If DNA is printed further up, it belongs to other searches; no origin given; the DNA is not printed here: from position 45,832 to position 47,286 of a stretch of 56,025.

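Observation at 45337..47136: Two paralogous polytopic membrane proteins with four shared histidine motifs fused to TPR domains: an unrecognised membrane (metallo)enzyme family?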

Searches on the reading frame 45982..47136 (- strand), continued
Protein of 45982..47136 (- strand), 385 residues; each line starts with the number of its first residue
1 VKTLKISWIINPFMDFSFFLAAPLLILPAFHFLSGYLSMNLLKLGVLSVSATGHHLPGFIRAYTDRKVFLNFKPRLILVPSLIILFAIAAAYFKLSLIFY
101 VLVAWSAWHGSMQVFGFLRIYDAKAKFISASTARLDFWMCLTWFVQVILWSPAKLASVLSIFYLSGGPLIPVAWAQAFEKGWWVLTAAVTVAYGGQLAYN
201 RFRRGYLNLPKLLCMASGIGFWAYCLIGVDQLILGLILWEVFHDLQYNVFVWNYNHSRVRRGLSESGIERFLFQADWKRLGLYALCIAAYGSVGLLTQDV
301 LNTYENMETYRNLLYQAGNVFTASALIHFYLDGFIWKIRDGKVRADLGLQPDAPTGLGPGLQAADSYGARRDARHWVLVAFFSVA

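Call 26: find_related_loci(query=A2, collection=genome_contigs, flank=8000)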
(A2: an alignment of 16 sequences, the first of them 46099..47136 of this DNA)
Query A2 (346 aa) in genome_contigs; peptide patterns used: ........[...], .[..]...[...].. (x = any residue, [..] = any of these).
596 stretches matched a pattern (row limit reached: there are more); 528 encode a relative of the query (tblastn E <= 1e-3); the best 80 are kept; 80 distinct loci.
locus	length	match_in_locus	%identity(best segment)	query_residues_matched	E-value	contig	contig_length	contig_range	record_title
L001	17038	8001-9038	64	1-346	9e-155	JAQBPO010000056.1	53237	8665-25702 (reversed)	MAG: Fibrobacteres bacterium isolate RYN_349 scaffold_1395128, whole genome shotgun sequence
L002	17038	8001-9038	61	1-346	2e-148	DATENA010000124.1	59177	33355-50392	MAG TPA_asm: Fibrobacteria bacterium isolate SMAG_U8957 k141_1075422, whole genome shotgun sequence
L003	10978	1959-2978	60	7-346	4e-136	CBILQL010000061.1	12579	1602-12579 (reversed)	MAG TPA_asm: uncultured bacterium isolate SRR16817059_concoct_26 genome assembly, contig: ERZ27394141.846, whole genome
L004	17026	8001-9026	59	5-346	9e-134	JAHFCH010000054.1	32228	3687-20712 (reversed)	MAG: Fibrobacteres bacterium isolate nzgw217 NODE_754_length_32229_cov_4.140681, whole genome shotgun sequence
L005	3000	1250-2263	57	8-346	3e-132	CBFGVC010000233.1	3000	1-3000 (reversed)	MAG TPA_asm: uncultured Fibrobacteria bacterium isolate SRR17295757_maxbin2_22 genome assembly, contig: ERZ23398518.5197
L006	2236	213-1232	55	7-346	6e-135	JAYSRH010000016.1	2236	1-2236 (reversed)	MAG: Fibrobacteria bacterium isolate GFS_11904 GFS_11904_15, whole genome shotgun sequence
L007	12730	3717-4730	55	8-346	2e-124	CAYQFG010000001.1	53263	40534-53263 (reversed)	MAG TPA_asm: uncultured Bifidobacterium sp. isolate SRP220891_co3_391 genome assembly, contig: NODE_486_length_53263_cov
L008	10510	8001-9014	44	8-344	6e-84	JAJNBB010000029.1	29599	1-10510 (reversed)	MAG: Fibrobacteria bacterium isolate C_No_T20_A_bin.76 scaffold_885, whole genome shotgun sequence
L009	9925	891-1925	43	1-344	1e-82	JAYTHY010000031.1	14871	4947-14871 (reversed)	MAG: Fibrobacteria bacterium isolate GFS_2600 GFS_2600_30, whole genome shotgun sequence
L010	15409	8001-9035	43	1-344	3e-82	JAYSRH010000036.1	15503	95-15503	MAG: Fibrobacteria bacterium isolate GFS_11904 GFS_11904_35, whole genome shotgun sequence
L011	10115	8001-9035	42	1-344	1e-81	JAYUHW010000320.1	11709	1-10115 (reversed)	MAG: Fibrobacteria bacterium isolate GFS_8554 GFS_8554_319, whole genome shotgun sequence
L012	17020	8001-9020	41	8-346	1e-79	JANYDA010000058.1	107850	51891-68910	MAG: Fibrobacteria bacterium isolate 336R_metabinner_36 336R_k141_2054222, whole genome shotgun sequence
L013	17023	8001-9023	41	5-344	4e-79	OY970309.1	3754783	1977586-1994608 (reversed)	MAG: uncultured Fibrobacteria bacterium isolate MFD05502.bin.1.3 genome assembly, chromosome: 1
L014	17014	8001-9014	41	8-344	3e-79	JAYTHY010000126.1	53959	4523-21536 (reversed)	MAG: Fibrobacteria bacterium isolate GFS_2600 GFS_2600_125, whole genome shotgun sequence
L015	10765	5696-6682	42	8-344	9e-79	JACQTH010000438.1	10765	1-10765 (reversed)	MAG: Acidobacteria bacterium isolate NC_groundwater_1406_Ag_S-0.65um_65_44 S_p65_S5_coassembly_k141_3330108, whole genom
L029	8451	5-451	73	198-346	2e-72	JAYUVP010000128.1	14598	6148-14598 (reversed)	MAG: Fibrobacterota bacterium isolate GL124_DN_metabinner_3 GL124_DN_metabinner_3_127, whole genome shotgun sequence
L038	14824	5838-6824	39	8-344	7e-71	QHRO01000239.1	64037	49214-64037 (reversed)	MAG: Verrucomicrobia bacterium isolate AV101 14_1009_13_40cm_scaffold_149_curated, whole genome shotgun sequence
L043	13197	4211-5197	38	8-344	5e-70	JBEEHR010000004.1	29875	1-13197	MAG: Verrucomicrobiota bacterium isolate BP_758 scaffold_3917202, whole genome shotgun sequence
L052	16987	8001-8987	39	8-344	7e-70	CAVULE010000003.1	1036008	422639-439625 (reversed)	MAG: uncultured Verrucomicrobiae bacterium isolate MFD06526.bin.1.139 genome assembly, contig: contig_1354, whole genome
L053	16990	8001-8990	38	8-345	2e-69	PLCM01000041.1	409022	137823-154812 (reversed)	MAG: Spartobacteria bacterium isolate palsa_1414 73.20111000_P3D.6_contig_101, whole genome shotgun sequence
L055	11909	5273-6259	39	8-344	6e-69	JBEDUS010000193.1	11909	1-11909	MAG: Candidatus Udaeobacter sp. isolate Bin.004.forest_FP4 k127_4950080, whole genome shotgun sequence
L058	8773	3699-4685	40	8-344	1e-68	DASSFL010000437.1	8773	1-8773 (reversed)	MAG TPA_asm: Candidatus Udaeobacter sp. isolate SMAG_U1005 k141_297397, whole genome shotgun sequence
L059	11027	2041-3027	39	8-344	6e-69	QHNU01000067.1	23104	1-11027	MAG: Verrucomicrobia bacterium isolate AV69 14_1009_13_20cm_scaffold_589_curated, whole genome shotgun sequence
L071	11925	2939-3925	40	8-344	5e-68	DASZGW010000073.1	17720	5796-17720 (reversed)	MAG TPA_asm: Candidatus Udaeobacter sp. isolate SMAG_U6559 k141_6009480, whole genome shotgun sequence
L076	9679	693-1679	38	8-344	6e-68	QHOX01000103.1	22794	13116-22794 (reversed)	MAG: Verrucomicrobia bacterium isolate AV42 14_1009_16_30cm_scaffold_6425_curated, whole genome shotgun sequence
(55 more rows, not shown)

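Call 32: search_protein_families(library=pfam, proteins=[L053:4641-7772:+, L015:7512-10535:-, L052:9860-10711:+, L038:5200-5691:-, L029:1074-2993:-, L009:3678-4517:+, L043:7441-8721:-, L053:10243-11160:+, L076:4435-5625:-], max_evalue=0.001)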
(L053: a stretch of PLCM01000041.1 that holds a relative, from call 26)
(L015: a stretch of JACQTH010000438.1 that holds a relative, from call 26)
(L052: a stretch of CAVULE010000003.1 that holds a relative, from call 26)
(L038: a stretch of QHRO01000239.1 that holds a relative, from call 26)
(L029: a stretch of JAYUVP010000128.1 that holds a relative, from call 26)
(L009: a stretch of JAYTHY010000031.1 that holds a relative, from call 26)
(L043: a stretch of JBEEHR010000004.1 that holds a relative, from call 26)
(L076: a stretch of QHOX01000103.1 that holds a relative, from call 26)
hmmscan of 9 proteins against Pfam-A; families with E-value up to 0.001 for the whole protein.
L053:4641-7772:+ (1043 aa): 2 families
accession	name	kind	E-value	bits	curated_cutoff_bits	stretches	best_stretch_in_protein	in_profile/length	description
PF00593.30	TonB_dep_Rec_b-barrel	-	4.8e-20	73.3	27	1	394-959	26-423/436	TonB dependent receptor-like, beta-barrel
PF07715.20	Plug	-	8.4e-19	68.5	23.9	1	59-164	4-107/107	TonB-dependent Receptor Plug Domain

L015:7512-10535:- (1007 aa): 4 families
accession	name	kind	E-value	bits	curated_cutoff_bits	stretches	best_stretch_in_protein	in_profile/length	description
PF13620.12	CarboxypepD_reg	-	1.9e-18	67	32.3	1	49-130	1-81/82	Carboxypeptidase regulatory-like domain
PF13715.12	CarbopepD_reg_2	-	1e-07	32.3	32.2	1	50-136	1-82/88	CarboxypepD_reg-like domain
PF17210.9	SdrD_B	-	7.1e-06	26.6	29.7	1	56-105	18-66/112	SdrD B-like domain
PF02369.22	Big_1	-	0.00024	21.6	34.9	0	45-106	16-81/93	Bacterial Ig-like domain (group 1)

L052:9860-10711:+ (283 aa): 0 families

L038:5200-5691:- (163 aa): 1 family
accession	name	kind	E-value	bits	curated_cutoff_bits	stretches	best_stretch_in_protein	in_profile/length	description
PF04120.17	Iron_permease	-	4.7e-53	178.8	25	1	36-157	1-122/128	Low affinity iron permease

L029:1074-2993:- (639 aa): 2 families
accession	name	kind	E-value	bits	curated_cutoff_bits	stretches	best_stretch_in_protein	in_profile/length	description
PF13620.12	CarboxypepD_reg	-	7.9e-11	42.6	32.3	1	47-126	1-70/82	Carboxypeptidase regulatory-like domain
PF03422.21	CBM_6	-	0.00012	22.8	28.9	1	531-638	3-123/125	Carbohydrate binding module (family 6)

L009:3678-4517:+ (279 aa): 1 family
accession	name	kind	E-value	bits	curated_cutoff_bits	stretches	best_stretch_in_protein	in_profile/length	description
PF14394.12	DUF4423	-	2.2e-36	125.6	30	1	111-271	8-165/165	Domain of unknown function (DUF4423)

L043:7441-8721:- (426 aa): 1 family
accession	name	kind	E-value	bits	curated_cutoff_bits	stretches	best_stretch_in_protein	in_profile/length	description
PF00245.25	Alk_phosphatase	-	1.4e-57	196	24.4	1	35-423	4-418/423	Alkaline phosphatase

L053:10243-11160:+ (305 aa): 0 families

L076:4435-5625:- (396 aa): 2 families
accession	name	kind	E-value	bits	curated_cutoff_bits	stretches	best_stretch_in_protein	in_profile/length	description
PF13480.13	Acetyltransf_6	-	1.2e-13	51.9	22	1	208-336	2-132/143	Acetyltransferase (GNAT) domain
PF04339.18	FemAB_like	-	9.5e-12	45.2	27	1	133-334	110-307/369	Peptidogalycan biosysnthesis/recognition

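Call 33: search_protein_families(library=pfam, alignment_id=A2, max_evalue=10)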
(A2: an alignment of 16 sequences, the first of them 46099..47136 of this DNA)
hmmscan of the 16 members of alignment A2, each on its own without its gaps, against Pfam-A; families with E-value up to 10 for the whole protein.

A. member 1, window:46099-47136:- (346 aa): 0 families

B. families by the number of members that match (of 16 scanned): 5 families
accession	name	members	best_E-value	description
PF09294.16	Interfer-bind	1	0.12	Interferon-alpha/beta receptor, fibronectin type III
PF05931.16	AgrD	1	0.14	Staphylococcal AgrD protein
PF07314.17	Lit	1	0.21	Lipoprotein intramolecular transacylase Lit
PF00558.24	Vpu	1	0.91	Vpu protein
PF00060.32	Lig_chan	1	9.7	Ligand-gated ion channel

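Call 34: search_protein_families(library=ncbifam, proteins=[L052:9860-10711:+, L015:7512-10535:-], max_evalue=0.1)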
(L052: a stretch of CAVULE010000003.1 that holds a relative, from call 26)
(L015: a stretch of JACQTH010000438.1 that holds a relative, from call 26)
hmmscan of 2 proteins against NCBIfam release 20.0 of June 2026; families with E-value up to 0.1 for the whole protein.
L052:9860-10711:+ (283 aa): 1 family
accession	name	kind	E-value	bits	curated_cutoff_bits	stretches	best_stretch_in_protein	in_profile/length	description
NF002564.0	PRK02190.1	subfamily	0.057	12.6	302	0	179-201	218-240/307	agmatinase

L015:7512-10535:- (1007 aa): 1 family
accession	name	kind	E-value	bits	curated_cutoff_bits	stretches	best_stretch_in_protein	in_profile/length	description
NF012181.0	MSCRAMM_SdrD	exception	0.011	13.1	2500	1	77-104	830-967/1379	MSCRAMM family adhesin SdrD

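Call 42: search_protein_families(library=pfam, proteins=[L059:699-1430:+, L055:7856-8293:-, L058:7482-8471:-, L071:6393-9788:-, L055:3044-3871:-, L058:2596-3495:-, L043:5930-6328:+, L038:8537-8944:-, L052:11029-11436:-, L052:13784-14908:-], max_evalue=0.001)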
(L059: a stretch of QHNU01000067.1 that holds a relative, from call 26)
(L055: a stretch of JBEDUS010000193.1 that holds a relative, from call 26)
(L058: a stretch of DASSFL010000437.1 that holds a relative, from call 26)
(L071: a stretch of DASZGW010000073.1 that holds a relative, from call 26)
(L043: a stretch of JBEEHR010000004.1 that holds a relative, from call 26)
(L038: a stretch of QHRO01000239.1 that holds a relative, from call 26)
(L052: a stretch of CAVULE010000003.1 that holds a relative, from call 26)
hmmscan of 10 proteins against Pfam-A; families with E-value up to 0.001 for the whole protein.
L059:699-1430:+ (243 aa): 3 families
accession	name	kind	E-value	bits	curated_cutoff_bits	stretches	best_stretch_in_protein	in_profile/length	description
PF00730.31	HhH-GPD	-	2.9e-26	92.3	26.2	1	53-188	1-107/108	HhH-GPD superfamily base excision DNA repair protein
PF00633.29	HHH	-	7.5e-08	32.3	24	1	120-145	3-28/30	Helix-hairpin-helix motif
PF21176.3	RecR_HhH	-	0.00098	19.3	27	0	127-141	5-19/45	RecR, helix-hairpin-helix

L055:7856-8293:- (145 aa): 0 families

L058:7482-8471:- (329 aa): 6 families
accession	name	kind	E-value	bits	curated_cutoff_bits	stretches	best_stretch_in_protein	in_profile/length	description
PF13616.12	Rotamase_3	-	5.6e-19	69.2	22.5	1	184-286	12-116/116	PPIC-type PPIASE domain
PF00639.27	Rotamase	-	1.2e-15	58.7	21.7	1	194-284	3-97/97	PPIC-type PPIASE domain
PF13145.12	Rotamase_2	-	2.4e-14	54.6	27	1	167-297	2-120/121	PPIC-type PPIASE domain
PF13624.11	SurA_N_3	-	1.2e-11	45.1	27.2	1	29-155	34-161/162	SurA-like N-terminal domain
PF13623.11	SurA_N_2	-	2.4e-06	27.9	28.5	1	13-115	13-121/145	SurA-like N-terminal domain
PF09312.16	SurA_N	-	2.8e-05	24.7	30.8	1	35-156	1-118/118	SurA N-terminal domain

L071:6393-9788:- (1131 aa): 6 families
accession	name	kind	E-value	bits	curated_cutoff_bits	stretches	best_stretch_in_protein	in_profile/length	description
PF00270.35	DEAD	-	1.3e-24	87.2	26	1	602-742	15-163/167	DEAD/DEAH box helicase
PF17757.6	UvrB_inter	-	7.9e-23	80.8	22.9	1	165-248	2-86/91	UvrB interaction domain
PF00271.37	Helicase_C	-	9.7e-22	77.8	23.5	1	782-886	10-109/110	Helicase conserved C-terminal domain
PF03461.20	TRCF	-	1.8e-19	70.3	25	1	1017-1097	3-83/95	TRCF domain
PF02559.22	CarD_TRCF_RID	-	1.6e-14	54.2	23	1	434-513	1-57/57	CarD-like/TRCF RID domain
PF04851.21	ResIII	-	1.2e-05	25.7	22.5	1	604-738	26-162/164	Type III restriction enzyme, res subunit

L055:3044-3871:- (275 aa): 1 family
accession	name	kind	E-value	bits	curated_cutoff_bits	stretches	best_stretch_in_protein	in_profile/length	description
PF06182.17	ABC2_membrane_6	-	4.7e-21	76.1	22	1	39-274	1-229/229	ABC-2 family transporter protein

L058:2596-3495:- (299 aa): 1 family
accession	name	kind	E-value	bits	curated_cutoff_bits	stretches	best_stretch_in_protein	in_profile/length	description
PF04166.17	PdxA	-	6.7e-96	321.5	27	1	37-291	40-286/286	Pyridoxal phosphate biosynthetic protein PdxA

L043:5930-6328:+ (132 aa): 0 families

L038:8537-8944:- (135 aa): 1 family
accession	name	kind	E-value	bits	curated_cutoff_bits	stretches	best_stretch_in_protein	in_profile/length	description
PF00892.27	EamA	-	8.4e-08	33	28.2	1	29-133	33-134/135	EamA-like transporter family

L052:11029-11436:- (135 aa): 4 families
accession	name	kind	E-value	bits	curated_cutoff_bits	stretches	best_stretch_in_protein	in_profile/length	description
PF00892.27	EamA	-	1.1e-09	39.2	28.2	1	60-124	69-133/135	EamA-like transporter family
PF00893.25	Multi_Drug_Res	-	0.00017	22.5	23.7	1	61-117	36-93/93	Small Multidrug Resistance protein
PF10639.15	TMEM234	-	0.00024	21.6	30.1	1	59-124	44-112/113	Putative transmembrane family 234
PF05653.20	Mg_trans_NIPA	-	0.00028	20.6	26.2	1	17-125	11-120/295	Magnesium transporter NIPA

L052:13784-14908:- (374 aa): 3 families
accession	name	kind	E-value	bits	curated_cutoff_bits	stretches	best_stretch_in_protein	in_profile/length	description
PF00924.24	MS_channel_2nd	-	4.3e-20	72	20.2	1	183-249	1-67/68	Mechanosensitive ion channel, beta-domain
PF21082.3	MS_channel_3rd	-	9e-19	68.1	21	1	258-341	2-88/88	Mechanosensitive ion channel MscS, C-terminal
PF21088.3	MS_channel_1st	-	0.00013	22.3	23.1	1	142-182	2-42/42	Mechanosensitive ion channel, transmembrane helices 2/3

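Call 52: find_encoding_contigs(protein=P0076, flank=8000, max_places=2)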
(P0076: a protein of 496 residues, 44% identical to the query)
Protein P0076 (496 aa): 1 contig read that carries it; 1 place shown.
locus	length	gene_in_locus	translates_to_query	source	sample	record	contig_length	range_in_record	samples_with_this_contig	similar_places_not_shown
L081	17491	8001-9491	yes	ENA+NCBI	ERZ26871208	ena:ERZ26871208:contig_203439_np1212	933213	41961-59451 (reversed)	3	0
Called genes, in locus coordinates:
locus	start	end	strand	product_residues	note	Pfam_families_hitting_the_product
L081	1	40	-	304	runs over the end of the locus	PF13884:Peptidase_S74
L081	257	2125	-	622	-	PF11028:TMEM260_N, PF28495:TMEM260_2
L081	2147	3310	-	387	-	PF04955:HupE_UreJ, PF13795:HupE_UreJ_2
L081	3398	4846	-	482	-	-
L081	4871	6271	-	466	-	-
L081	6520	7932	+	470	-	PF06283:ThuA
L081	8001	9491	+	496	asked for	-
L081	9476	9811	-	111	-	-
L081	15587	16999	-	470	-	PF00672:HAMP, PF00512:HisKA, PF02518:HATPase_c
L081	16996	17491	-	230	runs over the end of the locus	PF00072:Response_reg, PF00486:Trans_reg_C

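Call 53: find_encoding_contigs(protein=P0120, flank=8000, max_places=2)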
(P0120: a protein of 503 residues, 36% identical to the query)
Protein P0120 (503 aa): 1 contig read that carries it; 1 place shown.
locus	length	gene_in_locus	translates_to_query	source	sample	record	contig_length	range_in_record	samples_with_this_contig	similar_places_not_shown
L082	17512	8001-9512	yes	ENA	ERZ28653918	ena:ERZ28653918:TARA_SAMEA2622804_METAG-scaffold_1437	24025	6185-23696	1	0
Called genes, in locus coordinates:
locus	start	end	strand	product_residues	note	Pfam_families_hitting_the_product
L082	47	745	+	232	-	-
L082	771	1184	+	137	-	-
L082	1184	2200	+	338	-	-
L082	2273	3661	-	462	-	PF07394:DUF1501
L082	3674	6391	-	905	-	PF07635:PSCyt1, PF07583:PSCyt2, PF07587:PSD1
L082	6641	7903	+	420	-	PF07394:DUF1501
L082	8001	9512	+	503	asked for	PF14559:TPR_19 (faint), PF13174:TPR_6 (faint), PF13181:TPR_8 (faint), PF13428:TPR_14 (faint), PF13432:TPR_16 (weak)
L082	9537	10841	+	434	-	PF01566:Nramp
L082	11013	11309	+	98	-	-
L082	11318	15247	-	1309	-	PF00034:Cytochrom_C (faint), PF13442:Cytochrome_CBB3 (weak), PF20601:DUF6797, PF13385:Laminin_G_3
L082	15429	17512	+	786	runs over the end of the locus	PF04909:Amidohydro_2, PF00202:Aminotran_3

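Call 54: find_encoding_contigs(protein=P0106, flank=8000, max_places=2)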
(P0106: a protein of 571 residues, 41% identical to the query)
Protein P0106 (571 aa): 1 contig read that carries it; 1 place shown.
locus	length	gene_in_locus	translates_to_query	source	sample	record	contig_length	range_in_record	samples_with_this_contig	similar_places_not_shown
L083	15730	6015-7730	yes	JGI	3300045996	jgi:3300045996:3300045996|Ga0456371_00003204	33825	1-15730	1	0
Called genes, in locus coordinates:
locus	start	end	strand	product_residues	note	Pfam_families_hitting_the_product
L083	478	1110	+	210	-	PF13505:OMP_b-brl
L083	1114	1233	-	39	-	-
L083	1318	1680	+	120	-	-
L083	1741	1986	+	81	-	-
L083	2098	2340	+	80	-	-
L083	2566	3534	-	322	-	PF00990:GGDEF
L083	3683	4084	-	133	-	-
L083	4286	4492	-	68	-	-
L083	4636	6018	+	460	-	PF13472:Lipase_GDSL_2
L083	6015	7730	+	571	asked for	PF13424:TPR_12, PF13414:TPR_11, PF13432:TPR_16, PF14559:TPR_19, PF13424:TPR_12, PF13414:TPR_11, PF14559:TPR_19, PF13424:TPR_12, +20 more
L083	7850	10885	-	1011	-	PF17210:SdrD_B (faint), PF13620:CarboxypepD_reg, PF13715:CarbopepD_reg_2 (weak), PF25183:OMP_b-brl_4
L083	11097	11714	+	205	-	PF00440:TetR_N, PF17932:TetR_C_24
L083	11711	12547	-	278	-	PF02602:HEM4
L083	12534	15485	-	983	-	PF07992:Pyr_redox_2, PF00070:Pyr_redox, PF18267:Rubredoxin_C, PF04324:Fer2_BFD, PF03460:NIR_SIR_ferr, PF01077:NIR_SIR, PF03460:NIR_SIR_ferr, PF01077:NIR_SIR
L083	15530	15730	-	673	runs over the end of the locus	PF00384:Molybdopterin, PF01568:Molydop_binding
